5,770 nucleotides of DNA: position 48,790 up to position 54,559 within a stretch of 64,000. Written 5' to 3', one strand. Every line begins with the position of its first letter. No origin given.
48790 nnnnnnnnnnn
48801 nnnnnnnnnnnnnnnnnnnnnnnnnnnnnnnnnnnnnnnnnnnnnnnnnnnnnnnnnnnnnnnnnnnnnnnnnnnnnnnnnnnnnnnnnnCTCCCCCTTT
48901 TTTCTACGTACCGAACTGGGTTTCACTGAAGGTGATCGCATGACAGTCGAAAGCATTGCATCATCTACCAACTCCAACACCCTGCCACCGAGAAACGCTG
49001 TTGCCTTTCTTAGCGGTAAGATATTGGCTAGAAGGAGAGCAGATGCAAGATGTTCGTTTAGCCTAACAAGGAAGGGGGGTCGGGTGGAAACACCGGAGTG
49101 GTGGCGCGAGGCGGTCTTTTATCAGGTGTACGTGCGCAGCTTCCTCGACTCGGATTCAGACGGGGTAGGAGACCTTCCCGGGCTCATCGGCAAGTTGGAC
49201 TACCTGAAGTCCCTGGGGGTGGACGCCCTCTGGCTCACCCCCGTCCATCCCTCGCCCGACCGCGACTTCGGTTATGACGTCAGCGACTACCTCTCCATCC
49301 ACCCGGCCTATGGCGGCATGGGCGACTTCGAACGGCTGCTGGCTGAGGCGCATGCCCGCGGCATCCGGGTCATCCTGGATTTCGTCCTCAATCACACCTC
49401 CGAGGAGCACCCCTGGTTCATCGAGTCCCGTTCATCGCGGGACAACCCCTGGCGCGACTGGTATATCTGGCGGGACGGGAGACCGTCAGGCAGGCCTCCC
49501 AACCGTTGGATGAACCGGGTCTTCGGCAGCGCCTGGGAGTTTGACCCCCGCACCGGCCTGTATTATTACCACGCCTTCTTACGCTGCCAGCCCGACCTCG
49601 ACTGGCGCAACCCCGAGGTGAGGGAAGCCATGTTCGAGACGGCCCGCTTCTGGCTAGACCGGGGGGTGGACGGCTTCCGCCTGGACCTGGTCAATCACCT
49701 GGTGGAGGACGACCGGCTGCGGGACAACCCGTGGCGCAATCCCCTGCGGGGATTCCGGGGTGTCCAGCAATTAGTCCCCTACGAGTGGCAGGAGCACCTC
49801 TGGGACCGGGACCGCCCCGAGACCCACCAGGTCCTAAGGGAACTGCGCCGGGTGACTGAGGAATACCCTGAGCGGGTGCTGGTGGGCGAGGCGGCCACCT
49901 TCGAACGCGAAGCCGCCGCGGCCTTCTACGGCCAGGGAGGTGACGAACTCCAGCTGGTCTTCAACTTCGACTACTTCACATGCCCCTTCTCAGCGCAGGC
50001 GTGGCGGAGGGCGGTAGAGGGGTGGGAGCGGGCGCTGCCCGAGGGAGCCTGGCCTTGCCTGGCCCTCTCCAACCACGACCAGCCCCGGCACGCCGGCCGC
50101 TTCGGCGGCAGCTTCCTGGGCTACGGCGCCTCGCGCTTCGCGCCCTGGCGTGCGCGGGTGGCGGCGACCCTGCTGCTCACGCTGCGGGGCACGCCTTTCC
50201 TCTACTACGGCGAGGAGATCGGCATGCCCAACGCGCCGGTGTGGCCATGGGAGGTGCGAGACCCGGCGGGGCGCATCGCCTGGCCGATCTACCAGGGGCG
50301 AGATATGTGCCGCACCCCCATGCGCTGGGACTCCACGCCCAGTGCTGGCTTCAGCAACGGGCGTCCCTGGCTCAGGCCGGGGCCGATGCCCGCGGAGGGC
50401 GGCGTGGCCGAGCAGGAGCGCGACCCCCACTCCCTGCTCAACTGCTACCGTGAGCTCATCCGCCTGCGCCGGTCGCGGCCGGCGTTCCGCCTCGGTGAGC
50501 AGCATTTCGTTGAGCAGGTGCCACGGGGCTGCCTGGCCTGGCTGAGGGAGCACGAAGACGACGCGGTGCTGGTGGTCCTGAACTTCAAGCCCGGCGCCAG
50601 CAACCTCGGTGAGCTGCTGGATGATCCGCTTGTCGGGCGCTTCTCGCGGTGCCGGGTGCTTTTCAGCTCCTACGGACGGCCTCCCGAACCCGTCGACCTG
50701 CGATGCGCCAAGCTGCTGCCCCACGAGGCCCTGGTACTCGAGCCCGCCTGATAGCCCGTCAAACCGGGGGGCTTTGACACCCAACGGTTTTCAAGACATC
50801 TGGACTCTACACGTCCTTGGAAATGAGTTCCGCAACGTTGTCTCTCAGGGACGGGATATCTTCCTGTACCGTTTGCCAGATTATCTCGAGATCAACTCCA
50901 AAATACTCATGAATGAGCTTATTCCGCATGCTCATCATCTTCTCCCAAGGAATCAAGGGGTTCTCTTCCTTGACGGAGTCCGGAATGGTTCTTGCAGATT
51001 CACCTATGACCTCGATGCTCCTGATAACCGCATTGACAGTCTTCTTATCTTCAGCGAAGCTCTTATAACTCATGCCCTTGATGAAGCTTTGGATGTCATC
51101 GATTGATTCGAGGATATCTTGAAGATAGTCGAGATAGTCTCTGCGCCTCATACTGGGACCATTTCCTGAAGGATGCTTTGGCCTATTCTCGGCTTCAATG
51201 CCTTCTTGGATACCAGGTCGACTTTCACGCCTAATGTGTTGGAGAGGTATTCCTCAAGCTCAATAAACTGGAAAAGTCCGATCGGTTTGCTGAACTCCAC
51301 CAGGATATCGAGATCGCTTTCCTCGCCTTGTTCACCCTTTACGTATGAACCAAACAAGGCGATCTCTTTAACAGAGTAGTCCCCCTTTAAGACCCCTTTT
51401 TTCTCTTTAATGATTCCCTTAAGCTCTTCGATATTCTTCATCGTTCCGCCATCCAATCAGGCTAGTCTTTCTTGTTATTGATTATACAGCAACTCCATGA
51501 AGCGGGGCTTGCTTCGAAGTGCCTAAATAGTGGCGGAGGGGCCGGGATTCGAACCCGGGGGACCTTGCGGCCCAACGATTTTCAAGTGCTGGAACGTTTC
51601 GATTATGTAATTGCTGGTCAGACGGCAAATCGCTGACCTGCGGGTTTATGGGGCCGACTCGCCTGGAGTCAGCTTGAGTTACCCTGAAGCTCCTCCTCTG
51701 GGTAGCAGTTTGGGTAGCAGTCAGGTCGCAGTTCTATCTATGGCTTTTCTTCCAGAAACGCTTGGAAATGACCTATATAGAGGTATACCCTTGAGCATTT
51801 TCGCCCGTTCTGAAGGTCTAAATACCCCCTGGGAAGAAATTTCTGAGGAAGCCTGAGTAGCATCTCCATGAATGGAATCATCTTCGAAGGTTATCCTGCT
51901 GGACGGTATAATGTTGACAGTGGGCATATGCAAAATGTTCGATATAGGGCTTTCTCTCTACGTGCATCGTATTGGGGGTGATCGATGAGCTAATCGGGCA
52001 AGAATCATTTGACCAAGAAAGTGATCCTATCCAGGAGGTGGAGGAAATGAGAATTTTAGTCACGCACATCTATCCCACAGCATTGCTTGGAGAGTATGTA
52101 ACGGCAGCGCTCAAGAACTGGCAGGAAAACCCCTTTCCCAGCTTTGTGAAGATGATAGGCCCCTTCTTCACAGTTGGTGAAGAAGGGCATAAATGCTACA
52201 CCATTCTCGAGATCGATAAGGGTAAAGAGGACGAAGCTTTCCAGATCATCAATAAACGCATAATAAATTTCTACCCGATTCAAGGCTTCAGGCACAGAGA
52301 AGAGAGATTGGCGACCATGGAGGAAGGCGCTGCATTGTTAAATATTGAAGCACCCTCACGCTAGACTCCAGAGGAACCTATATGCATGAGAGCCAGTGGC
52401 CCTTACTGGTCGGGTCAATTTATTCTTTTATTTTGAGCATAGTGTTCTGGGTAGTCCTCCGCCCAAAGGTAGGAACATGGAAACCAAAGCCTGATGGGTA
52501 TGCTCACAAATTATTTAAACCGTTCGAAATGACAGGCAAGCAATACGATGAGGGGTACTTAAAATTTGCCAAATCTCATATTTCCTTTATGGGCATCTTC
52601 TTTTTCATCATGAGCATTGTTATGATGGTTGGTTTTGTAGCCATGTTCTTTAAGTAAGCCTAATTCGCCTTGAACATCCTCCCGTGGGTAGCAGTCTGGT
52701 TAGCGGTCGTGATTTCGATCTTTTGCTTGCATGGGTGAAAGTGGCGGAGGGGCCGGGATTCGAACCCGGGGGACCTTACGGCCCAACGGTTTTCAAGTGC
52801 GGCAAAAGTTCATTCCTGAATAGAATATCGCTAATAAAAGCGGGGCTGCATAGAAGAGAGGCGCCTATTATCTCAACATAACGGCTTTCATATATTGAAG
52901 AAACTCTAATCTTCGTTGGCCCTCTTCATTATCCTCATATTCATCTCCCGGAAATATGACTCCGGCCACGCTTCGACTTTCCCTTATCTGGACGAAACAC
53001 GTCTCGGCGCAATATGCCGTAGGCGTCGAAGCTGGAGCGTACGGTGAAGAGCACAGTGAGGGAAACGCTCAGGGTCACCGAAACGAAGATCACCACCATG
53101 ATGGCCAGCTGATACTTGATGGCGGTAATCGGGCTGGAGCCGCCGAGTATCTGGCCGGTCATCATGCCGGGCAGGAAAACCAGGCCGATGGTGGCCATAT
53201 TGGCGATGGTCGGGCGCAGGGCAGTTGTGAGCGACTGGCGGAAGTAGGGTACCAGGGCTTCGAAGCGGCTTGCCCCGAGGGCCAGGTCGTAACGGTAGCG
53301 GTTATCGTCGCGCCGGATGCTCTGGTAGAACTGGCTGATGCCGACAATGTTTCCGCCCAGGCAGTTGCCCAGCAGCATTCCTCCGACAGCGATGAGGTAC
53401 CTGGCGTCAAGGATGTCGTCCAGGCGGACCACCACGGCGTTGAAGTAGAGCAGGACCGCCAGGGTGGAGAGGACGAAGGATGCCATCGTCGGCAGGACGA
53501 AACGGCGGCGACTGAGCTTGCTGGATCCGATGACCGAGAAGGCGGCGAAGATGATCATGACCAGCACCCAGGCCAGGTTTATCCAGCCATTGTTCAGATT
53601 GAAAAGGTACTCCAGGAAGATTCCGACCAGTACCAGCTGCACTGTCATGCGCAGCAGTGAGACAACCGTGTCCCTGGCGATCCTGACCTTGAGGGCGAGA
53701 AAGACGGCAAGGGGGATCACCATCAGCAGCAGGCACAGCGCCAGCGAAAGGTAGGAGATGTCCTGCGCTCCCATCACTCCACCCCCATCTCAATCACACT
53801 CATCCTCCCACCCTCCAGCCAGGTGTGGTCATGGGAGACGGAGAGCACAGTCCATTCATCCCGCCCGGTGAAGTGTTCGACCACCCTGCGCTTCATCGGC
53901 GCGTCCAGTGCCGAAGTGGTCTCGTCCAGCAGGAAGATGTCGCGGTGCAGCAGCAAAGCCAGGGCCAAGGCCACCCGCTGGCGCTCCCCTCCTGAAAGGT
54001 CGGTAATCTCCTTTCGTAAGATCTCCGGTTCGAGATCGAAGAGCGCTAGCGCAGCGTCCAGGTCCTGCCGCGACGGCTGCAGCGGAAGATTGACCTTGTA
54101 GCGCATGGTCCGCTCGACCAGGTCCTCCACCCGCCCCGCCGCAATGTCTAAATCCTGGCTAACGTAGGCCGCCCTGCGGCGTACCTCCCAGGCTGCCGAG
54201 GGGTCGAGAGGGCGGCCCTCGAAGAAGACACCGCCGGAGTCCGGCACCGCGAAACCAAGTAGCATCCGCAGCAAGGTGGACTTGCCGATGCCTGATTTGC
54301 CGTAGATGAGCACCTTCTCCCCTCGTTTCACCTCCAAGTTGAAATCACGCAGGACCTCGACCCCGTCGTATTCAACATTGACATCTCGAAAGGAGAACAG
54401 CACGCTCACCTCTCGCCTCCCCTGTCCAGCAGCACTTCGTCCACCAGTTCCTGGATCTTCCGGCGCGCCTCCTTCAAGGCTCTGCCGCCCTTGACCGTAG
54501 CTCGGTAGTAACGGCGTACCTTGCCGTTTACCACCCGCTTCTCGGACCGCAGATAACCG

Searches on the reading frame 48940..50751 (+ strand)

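Call 44: search_protein_families(library=pfam, proteins=[window:48940-50751:+], max_evalue=0.01)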
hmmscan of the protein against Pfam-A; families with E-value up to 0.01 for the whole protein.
window:48940-50751:+ (603 aa): 3 families
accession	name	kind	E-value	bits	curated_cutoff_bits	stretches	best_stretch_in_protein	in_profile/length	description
PF00128.31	Alpha-amylase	-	3.6e-124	415.8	22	1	62-517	1-444/446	Alpha amylase, catalytic domain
PF11941.14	DUF3459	-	2.4e-06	28.3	22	1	502-576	1-69/90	Domain of unknown function (DUF3459)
PF16657.11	Malt_amylase_C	-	0.00015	22.2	27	1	519-556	1-38/75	Maltogenic Amylase, C-terminal domain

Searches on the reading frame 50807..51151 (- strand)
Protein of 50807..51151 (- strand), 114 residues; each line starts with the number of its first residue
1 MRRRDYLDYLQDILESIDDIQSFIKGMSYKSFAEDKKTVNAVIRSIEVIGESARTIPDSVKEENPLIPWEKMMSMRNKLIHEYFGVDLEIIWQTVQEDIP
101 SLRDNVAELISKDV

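Call 44: search_protein_families(library=pfam, proteins=[window:50807-51151:-], max_evalue=0.01)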
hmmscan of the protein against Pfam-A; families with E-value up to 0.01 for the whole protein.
window:50807-51151:- (114 aa): 1 family
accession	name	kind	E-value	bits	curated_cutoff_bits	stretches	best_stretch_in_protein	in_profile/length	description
PF01934.22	HepT-like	-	3.6e-31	107.8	23.5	1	13-107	1-118/120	Ribonuclease HepT-like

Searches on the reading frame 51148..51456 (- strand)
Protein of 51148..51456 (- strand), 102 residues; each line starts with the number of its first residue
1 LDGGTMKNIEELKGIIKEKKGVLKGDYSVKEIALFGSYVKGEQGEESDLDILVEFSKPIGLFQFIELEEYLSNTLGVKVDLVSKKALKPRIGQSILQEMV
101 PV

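Call 44: search_protein_families(library=pfam, proteins=[window:51148-51456:-], max_evalue=0.01)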
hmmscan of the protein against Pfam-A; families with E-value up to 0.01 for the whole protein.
window:51148-51456:- (102 aa): 3 families
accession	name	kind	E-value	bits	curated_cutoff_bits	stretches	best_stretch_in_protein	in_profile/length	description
PF01909.29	NTP_transf_2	-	1.7e-16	60.9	21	1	16-100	8-91/93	Nucleotidyltransferase domain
PF18765.7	Polbeta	-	8.8e-13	48.7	26.9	1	21-98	5-83/93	Polymerase beta, Nucleotidyltransferase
PF22600.2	MTPAP-like_central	-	0.0013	19.2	27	1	15-58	25-68/139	Poly(A) RNA polymerase, mitochondrial-like, central palm domain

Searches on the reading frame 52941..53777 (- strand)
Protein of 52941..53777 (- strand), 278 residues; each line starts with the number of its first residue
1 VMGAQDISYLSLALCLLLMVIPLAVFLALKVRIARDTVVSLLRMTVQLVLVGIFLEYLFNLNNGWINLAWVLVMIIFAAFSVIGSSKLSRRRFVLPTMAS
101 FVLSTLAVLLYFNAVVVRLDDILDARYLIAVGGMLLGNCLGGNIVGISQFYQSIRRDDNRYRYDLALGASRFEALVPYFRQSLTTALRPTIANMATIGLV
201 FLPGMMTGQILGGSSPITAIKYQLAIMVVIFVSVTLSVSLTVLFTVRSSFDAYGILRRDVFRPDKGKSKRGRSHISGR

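Call 71: search_protein_families(library=pfam, proteins=[window:52941-53777:-], max_evalue=0.01)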
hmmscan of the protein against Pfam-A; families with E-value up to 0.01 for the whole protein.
window:52941-53777:- (278 aa): 1 family
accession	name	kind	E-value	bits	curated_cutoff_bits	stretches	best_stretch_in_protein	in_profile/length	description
PF03649.18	UPF0014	-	1.3e-71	241.2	22.6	1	10-250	2-242/242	Uncharacterised protein family (UPF0014)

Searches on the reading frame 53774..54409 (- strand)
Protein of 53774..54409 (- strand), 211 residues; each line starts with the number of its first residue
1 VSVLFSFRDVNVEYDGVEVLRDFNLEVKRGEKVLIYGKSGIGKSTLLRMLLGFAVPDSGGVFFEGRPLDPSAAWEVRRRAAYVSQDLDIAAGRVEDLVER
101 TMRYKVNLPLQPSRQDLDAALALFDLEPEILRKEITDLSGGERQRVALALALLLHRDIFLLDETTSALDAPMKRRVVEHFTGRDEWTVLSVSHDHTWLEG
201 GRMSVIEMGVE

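Call 71: search_protein_families(library=pfam, proteins=[window:53774-54409:-], max_evalue=0.01)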
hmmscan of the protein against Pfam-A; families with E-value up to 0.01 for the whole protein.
window:53774-54409:- (211 aa): 9 families
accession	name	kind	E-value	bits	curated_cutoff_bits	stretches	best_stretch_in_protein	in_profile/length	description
PF00005.33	ABC_tran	-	9.5e-29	101.2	25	1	20-166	1-137/137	ABC transporter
PF13191.12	AAA_16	-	1.4e-07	32.6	32.6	1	26-154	18-124/167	AAA ATPase domain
PF02463.25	SMC_N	-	2.5e-05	24.3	40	1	116-200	122-204/220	RecF/RecN/SMC N terminal domain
PF13304.12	AAA_21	-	0.00092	19.8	27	0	35-60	4-31/304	AAA domain, putative AbiEii toxin, Type IV TA system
PF13401.12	AAA_22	-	0.0014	19.4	27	1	33-121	8-54/130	AAA domain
PF13555.12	AAA_29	-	0.0021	18.2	27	1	25-47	17-39/61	P-loop containing region of AAA domain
PF13479.12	AAA_24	-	0.0022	18.3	27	1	31-50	3-22/195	AAA domain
PF03193.22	RsgA_GTPase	-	0.0049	17.1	30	1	30-52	106-128/174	RsgA GTPase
PF20720.3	nSTAND3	-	0.0075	16.4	27.2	0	31-51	18-38/155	Novel STAND NTPase 3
